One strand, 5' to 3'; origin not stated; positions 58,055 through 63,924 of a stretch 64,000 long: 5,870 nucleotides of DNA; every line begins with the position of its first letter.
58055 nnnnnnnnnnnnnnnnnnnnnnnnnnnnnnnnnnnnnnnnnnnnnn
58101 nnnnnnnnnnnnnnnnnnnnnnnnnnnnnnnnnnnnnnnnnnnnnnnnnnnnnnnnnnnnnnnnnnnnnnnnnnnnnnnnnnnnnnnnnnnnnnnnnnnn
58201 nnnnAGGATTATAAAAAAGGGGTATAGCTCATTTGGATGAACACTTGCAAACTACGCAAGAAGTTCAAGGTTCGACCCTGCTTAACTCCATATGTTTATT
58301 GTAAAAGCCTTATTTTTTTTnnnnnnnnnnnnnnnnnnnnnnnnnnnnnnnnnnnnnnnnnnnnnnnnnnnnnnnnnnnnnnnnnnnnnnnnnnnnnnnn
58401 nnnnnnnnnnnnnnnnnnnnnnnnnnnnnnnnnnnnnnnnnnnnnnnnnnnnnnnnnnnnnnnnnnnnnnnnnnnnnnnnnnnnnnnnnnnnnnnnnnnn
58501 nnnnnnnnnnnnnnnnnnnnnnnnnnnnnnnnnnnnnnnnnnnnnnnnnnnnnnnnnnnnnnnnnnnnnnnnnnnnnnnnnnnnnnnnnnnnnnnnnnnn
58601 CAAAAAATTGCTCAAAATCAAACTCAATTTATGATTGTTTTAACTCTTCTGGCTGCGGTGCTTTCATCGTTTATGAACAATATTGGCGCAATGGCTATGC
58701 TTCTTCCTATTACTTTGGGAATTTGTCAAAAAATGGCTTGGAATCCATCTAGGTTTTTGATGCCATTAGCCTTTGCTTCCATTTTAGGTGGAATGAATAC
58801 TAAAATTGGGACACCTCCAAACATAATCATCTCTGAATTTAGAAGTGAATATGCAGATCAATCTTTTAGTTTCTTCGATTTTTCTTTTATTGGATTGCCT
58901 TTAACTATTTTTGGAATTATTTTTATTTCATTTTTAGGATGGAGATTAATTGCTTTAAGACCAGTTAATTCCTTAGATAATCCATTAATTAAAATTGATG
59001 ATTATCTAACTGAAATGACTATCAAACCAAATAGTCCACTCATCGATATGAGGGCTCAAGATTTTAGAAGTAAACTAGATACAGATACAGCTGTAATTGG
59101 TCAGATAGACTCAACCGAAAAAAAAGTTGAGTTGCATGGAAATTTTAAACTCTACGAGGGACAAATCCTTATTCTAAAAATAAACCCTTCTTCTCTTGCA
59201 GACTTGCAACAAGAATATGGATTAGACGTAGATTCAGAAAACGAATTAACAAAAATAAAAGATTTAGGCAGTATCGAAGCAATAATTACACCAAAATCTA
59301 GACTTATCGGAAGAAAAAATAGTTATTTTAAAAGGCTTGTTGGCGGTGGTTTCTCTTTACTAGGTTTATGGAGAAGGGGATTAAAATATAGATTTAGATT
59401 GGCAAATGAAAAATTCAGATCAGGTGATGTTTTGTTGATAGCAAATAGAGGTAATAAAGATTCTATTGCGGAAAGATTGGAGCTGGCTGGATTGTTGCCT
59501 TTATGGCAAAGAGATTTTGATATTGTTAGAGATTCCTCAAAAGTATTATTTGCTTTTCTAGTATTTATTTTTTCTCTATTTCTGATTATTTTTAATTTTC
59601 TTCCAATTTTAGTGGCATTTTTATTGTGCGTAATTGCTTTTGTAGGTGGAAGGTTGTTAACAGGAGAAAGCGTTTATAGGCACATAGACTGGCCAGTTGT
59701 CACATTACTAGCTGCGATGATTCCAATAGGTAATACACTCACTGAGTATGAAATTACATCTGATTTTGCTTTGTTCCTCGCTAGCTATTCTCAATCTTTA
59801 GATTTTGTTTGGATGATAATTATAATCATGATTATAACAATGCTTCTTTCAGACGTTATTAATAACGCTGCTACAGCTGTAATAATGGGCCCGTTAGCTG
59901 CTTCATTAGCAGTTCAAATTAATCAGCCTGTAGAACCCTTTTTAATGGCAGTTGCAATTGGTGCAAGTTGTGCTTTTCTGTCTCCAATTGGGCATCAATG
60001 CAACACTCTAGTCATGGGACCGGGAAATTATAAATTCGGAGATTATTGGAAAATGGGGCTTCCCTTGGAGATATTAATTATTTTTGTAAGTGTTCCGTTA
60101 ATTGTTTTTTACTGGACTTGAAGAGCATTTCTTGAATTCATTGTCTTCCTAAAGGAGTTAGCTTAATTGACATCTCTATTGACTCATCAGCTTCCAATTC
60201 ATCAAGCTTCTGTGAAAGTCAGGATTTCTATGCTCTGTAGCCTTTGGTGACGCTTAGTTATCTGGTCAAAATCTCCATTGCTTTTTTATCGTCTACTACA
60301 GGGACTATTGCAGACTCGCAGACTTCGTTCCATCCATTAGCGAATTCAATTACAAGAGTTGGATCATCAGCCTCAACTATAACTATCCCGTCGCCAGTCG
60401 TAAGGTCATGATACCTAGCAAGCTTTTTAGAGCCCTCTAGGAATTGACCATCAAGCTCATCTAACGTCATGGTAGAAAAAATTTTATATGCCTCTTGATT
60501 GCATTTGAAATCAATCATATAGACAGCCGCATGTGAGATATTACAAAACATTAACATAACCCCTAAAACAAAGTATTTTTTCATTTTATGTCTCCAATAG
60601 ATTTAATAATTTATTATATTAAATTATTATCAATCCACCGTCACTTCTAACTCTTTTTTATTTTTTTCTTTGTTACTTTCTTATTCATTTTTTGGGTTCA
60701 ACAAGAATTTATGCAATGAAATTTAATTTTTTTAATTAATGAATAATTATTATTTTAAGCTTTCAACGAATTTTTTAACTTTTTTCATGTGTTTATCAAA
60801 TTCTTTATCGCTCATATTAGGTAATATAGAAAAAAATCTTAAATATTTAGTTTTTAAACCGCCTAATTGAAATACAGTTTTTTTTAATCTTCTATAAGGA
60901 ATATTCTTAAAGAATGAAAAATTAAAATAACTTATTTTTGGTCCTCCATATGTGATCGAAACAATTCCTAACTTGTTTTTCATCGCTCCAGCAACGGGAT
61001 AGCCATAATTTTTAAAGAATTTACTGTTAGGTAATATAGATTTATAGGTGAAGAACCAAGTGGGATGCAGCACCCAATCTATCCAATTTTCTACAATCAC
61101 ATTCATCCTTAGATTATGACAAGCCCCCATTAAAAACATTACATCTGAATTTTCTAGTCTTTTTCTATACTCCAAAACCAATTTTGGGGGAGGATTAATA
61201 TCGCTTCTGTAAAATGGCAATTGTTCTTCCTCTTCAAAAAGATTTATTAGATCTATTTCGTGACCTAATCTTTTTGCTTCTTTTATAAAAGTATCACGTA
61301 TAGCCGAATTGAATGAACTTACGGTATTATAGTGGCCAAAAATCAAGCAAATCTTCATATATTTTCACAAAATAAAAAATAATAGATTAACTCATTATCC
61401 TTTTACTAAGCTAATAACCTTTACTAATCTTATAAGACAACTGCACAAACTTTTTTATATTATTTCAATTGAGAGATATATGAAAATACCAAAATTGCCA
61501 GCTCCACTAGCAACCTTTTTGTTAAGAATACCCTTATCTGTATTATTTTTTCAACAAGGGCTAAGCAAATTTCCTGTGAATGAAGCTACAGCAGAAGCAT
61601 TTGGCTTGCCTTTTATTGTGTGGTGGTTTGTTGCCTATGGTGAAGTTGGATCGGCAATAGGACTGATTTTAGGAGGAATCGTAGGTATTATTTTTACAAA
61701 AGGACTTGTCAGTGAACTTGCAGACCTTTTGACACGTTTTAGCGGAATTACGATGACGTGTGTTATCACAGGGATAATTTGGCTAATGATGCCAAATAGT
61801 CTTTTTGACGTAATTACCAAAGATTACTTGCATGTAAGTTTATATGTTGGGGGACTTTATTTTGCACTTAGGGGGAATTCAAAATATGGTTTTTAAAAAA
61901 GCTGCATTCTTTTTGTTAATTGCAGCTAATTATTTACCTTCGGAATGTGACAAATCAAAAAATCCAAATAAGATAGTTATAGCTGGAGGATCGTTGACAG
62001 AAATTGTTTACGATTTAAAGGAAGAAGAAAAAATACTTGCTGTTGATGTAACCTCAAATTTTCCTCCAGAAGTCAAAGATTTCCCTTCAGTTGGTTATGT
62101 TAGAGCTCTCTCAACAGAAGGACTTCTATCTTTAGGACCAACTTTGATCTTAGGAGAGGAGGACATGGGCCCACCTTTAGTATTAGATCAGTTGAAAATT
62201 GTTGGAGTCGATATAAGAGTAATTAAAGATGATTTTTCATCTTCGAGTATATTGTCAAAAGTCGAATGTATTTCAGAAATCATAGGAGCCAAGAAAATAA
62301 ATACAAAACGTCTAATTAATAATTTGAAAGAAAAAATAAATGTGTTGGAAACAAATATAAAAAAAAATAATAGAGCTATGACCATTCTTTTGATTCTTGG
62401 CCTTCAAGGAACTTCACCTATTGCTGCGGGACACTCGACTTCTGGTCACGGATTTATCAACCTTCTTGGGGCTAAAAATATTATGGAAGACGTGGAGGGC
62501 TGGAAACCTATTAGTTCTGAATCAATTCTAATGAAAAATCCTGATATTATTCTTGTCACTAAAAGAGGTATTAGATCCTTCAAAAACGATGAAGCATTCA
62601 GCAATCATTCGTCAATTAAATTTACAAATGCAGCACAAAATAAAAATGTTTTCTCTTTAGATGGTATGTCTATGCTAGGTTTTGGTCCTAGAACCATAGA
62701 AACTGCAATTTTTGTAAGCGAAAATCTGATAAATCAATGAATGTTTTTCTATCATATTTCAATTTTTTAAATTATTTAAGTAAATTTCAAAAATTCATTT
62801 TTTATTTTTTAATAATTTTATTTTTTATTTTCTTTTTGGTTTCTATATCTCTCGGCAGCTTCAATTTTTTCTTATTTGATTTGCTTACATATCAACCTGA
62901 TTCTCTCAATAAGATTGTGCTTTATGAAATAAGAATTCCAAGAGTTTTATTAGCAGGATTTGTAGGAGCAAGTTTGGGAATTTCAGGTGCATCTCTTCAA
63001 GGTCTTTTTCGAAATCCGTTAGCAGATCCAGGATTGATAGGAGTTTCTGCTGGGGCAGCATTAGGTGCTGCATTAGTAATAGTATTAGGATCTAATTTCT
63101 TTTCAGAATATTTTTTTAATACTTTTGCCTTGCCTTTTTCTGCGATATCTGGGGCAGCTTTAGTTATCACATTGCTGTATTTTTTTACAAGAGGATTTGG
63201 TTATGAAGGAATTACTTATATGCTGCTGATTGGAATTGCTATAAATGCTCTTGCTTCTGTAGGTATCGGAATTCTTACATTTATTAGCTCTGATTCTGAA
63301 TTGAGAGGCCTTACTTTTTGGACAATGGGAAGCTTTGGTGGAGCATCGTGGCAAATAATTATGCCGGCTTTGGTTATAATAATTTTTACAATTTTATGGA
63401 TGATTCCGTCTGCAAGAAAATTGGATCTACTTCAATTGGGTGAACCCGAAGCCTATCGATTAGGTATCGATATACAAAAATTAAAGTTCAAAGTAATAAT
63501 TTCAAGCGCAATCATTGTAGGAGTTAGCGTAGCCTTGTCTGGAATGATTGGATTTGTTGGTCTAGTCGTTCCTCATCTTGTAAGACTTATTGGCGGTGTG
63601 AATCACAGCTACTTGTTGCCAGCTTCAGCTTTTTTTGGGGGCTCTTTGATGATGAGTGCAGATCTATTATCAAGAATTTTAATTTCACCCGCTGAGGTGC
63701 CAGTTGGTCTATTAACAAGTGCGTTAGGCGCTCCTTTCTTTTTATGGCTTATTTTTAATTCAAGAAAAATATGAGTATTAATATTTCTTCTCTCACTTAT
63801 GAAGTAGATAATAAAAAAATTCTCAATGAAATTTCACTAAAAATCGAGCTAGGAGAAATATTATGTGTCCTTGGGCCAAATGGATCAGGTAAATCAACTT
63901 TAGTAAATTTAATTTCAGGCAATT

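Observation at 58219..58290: Decayed full-length duplicate of tRNA-Ala overlapping the KAP gene stop codon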

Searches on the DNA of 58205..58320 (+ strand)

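Call 12: search_rna_families(source=window, start=58205, end=58305, threshold=evalue, max_evalue=10, show_alignments=3)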
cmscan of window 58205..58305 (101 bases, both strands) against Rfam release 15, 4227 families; matches with E-value up to 10: 1.
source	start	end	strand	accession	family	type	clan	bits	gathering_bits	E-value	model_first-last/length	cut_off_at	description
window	58245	58267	-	RF02298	TtnuCD22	Gene; snRNA; snoRNA; CD-box;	-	10.4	85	9.3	55-77/77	no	Tetrahymena snoRNA TtnuCD22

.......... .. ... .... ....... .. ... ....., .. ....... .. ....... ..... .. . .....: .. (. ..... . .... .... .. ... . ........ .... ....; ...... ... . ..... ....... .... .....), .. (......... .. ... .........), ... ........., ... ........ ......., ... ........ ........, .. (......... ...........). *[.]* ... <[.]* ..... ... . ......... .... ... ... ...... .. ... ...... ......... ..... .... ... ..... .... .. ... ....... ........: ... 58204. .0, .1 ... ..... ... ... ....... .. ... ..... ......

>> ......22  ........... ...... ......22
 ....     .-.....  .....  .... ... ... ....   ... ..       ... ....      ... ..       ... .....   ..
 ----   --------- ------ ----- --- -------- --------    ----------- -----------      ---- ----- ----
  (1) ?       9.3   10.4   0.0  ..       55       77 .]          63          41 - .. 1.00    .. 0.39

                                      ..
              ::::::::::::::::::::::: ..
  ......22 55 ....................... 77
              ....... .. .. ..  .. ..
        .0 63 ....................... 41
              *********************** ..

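Call 36: search_dna_similar(query=window:58219-58320:+, collection=phages, mode=distant, max_evalue=10, max_rows=15)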
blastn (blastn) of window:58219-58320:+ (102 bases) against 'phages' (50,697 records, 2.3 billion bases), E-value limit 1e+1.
Records with a match: 27; places in all: 27; records where one place covers at least 80% of the query: 0.
Best place of each record, by identity: 95-99% 22; 80-90% 2; 60-80% 3.
By first word of the organism name: Paenibacillus 17; Synechococcus 3; Bacteriophage 2; Agathobaculum 2; Erwinia 1; Escherichia 1; uncultured 1.
By host as written in the record: Paenibacillus larvae 10; Paenibacillus larvae ATCC 9545 7; Synechococcus str. WH8109 2; Paenibacillus larvae NRRL 2605 2; Agathobaculum butyriciproducens DA434 2; Synechococcus sp. MIT S9220 1; Erwinia aphidicola W09_2 1; Escherichia coli O157:H7 ATCC 43895 1; and 1 more.
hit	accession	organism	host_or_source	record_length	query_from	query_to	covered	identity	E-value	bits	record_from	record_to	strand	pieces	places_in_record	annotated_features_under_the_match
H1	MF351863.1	Synechococcus phage Bellamy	Synechococcus str. WH8109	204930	1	74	73%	70.3%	3e+0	36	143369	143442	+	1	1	168: tRNA-Ala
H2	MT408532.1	Synechococcus phage SynMITS9220M01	Synechococcus sp. MIT S9220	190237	1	74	73%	70.3%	3e+0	36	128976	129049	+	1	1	tRNA-Ala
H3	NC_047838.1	Synechococcus phage Bellamy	Synechococcus str. WH8109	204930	1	74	73%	70.3%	3e+0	36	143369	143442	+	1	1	168: tRNA-Ala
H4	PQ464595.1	Erwinia phage Kaldavass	Erwinia aphidicola W09_2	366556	53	81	28%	86.2%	3e+0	36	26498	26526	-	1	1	hypothetical protein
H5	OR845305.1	Escherichia phage ECO95 1-6-1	Escherichia coli O157:H7 ATCC 43895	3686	72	100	28%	86.2%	3e+0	36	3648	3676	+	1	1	record has no annotation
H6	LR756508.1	uncultured phage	metagenomic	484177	77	100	24%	96.0%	9e-1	38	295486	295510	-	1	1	record has no annotation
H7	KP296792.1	Bacteriophage Lily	Paenibacillus larvae ATCC 9545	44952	80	102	23%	95.7%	9e-1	38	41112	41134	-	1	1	hypothetical protein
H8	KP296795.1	Paenibacillus phage Shelly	Paenibacillus larvae ATCC 9545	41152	80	102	23%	95.7%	9e-1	38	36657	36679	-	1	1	hypothetical protein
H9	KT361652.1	Paenibacillus phage Xenia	Paenibacillus larvae NRRL 2605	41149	80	102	23%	95.7%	9e-1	38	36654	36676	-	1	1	hypothetical protein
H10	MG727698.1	Paenibacillus phage PBL1c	Paenibacillus larvae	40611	80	102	23%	95.7%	9e-1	38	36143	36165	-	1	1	hypothetical protein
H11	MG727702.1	Paenibacillus phage Likha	Paenibacillus larvae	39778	80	102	23%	95.7%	9e-1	38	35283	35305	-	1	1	hypothetical protein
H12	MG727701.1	Paenibacillus phage Leyra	Paenibacillus larvae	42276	80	102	23%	95.7%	9e-1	38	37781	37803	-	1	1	hypothetical protein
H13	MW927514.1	Paenibacillus phage Fitz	Paenibacillus larvae ATCC 9545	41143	80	102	23%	95.7%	9e-1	38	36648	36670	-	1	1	none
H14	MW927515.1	Paenibacillus phage Gohan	Paenibacillus larvae ATCC 9545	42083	80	102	23%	95.7%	9e-1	38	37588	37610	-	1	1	none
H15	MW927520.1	Paenibacillus phage Newport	Paenibacillus larvae ATCC 9545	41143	80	102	23%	95.7%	9e-1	38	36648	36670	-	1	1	none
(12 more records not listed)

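Call 37: search_dna_similar(query=window:58219-58320:+, collection=ecoli_genomes, mode=distant, max_evalue=10, max_rows=8)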
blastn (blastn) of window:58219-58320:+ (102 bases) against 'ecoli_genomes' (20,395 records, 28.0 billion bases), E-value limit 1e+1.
No match.

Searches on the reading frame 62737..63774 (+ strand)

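Call 79: search_protein_families(library=pfam, proteins=[window:62737-63774:+], max_evalue=0.01)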
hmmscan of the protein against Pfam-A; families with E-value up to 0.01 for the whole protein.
window:62737-63774:+ (345 aa): 1 family
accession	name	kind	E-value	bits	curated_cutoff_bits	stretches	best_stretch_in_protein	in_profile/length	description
PF01032.23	FecCD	-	2.7e-87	293.2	26.5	1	29-340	2-310/311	FecCD transport family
